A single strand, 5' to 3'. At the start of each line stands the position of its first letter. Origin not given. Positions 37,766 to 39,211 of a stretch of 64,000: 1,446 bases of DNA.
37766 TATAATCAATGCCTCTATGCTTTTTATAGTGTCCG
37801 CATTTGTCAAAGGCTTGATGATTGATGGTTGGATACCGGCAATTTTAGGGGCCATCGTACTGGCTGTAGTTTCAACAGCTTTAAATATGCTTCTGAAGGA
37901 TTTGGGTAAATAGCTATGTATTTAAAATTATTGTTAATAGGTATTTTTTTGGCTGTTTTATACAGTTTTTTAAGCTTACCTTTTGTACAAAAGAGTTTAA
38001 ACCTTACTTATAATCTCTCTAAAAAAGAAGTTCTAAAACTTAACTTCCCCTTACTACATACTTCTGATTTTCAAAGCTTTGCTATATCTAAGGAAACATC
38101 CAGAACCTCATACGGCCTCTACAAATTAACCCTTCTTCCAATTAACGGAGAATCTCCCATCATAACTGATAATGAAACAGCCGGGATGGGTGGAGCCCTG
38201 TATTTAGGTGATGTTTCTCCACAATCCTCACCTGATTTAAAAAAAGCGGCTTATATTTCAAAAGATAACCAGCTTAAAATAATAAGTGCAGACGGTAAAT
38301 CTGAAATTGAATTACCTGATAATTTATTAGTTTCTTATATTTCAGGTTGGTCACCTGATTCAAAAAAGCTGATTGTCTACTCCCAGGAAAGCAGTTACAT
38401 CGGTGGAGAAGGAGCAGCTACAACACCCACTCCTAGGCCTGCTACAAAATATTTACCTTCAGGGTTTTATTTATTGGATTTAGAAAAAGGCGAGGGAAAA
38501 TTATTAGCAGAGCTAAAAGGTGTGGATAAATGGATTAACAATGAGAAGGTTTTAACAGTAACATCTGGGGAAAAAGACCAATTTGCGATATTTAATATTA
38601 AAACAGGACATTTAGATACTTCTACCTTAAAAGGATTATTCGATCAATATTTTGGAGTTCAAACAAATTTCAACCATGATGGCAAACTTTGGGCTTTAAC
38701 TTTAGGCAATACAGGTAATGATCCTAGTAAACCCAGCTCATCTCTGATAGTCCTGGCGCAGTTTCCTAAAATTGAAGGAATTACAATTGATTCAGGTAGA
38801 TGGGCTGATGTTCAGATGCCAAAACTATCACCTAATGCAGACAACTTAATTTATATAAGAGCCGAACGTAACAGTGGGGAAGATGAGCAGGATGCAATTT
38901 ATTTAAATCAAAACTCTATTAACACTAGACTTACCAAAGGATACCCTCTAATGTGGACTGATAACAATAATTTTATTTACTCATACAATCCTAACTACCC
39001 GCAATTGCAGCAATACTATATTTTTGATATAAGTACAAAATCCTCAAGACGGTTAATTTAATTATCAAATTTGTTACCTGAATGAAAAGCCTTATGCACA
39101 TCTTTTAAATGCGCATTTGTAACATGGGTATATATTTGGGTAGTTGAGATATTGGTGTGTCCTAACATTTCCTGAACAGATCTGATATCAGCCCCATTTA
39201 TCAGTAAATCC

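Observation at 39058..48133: Surface-protein locus with cohesin-like and dockerin-like modules, three large Cys-rich paralogs and an adjacent XerC/D-type recombinase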

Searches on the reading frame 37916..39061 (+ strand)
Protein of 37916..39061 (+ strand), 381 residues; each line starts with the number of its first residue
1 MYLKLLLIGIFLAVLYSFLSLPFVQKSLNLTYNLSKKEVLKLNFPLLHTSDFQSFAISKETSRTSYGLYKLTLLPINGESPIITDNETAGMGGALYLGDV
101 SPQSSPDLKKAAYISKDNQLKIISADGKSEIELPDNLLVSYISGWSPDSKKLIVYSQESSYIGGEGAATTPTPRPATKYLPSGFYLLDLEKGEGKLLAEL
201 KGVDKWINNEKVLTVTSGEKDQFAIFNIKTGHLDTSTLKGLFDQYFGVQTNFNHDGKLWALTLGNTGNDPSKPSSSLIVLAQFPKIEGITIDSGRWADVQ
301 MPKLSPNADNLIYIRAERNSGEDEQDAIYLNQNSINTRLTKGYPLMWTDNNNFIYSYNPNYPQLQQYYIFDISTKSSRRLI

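Call 59: search_protein_families(library=pfam, proteins=[window:37916-39061:+], max_evalue=0.001)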
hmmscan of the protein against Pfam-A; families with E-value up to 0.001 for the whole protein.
window:37916-39061:+ (381 aa): 0 families
